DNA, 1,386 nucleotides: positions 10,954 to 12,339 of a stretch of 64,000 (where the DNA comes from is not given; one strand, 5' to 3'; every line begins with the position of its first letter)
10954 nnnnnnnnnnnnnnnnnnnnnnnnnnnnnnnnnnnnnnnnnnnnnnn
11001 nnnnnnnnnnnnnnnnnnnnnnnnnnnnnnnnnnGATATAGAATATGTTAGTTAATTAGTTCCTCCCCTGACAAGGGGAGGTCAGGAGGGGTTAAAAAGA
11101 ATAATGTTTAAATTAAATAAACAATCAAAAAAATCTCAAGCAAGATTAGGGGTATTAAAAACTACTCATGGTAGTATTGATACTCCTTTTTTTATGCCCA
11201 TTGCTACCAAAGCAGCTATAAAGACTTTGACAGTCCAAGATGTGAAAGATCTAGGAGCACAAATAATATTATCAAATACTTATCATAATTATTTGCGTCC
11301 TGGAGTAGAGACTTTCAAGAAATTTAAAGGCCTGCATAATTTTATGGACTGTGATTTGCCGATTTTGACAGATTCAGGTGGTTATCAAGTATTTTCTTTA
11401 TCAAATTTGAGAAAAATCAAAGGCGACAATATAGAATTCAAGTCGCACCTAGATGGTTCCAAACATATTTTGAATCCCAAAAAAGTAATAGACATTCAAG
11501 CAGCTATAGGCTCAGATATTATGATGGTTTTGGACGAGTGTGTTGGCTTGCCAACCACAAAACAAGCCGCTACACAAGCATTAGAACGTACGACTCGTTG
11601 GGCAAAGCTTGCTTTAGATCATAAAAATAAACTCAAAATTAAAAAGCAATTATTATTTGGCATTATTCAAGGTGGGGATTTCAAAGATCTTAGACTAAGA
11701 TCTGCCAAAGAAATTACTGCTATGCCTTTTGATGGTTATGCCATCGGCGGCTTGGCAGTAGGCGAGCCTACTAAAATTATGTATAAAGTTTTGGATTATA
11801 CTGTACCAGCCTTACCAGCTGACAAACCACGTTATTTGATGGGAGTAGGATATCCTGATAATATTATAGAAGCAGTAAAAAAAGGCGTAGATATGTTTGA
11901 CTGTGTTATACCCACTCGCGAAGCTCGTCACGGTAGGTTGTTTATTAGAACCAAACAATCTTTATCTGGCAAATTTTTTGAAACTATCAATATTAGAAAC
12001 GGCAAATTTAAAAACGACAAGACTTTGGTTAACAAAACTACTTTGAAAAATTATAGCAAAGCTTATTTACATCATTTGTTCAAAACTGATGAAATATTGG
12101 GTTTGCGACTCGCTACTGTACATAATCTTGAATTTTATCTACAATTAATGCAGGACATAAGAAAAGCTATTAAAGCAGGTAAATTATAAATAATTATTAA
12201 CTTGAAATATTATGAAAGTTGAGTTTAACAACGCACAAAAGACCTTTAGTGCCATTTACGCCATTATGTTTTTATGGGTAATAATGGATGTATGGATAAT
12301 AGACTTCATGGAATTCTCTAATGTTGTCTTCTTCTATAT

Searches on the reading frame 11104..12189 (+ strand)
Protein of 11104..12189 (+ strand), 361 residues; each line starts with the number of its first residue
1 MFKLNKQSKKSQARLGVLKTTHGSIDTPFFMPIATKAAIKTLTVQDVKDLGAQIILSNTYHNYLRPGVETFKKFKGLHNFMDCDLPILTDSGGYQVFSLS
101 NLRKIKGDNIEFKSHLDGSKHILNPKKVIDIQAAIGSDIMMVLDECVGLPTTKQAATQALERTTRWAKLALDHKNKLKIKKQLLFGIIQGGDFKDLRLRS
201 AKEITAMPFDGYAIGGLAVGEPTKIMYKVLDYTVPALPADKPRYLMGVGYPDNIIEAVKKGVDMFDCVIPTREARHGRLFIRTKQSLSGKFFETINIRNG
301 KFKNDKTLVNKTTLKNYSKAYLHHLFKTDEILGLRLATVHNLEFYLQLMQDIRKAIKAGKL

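Call 12: search_protein_families(library=pfam, proteins=[window:11104-12189:+])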
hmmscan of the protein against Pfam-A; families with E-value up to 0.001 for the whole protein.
window:11104-12189:+ (361 aa): 1 family
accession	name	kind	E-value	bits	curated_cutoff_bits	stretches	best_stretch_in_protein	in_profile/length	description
PF01702.25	TGT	-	9.2e-140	466.2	26.3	1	12-361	2-344/357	Queuine tRNA-ribosyltransferase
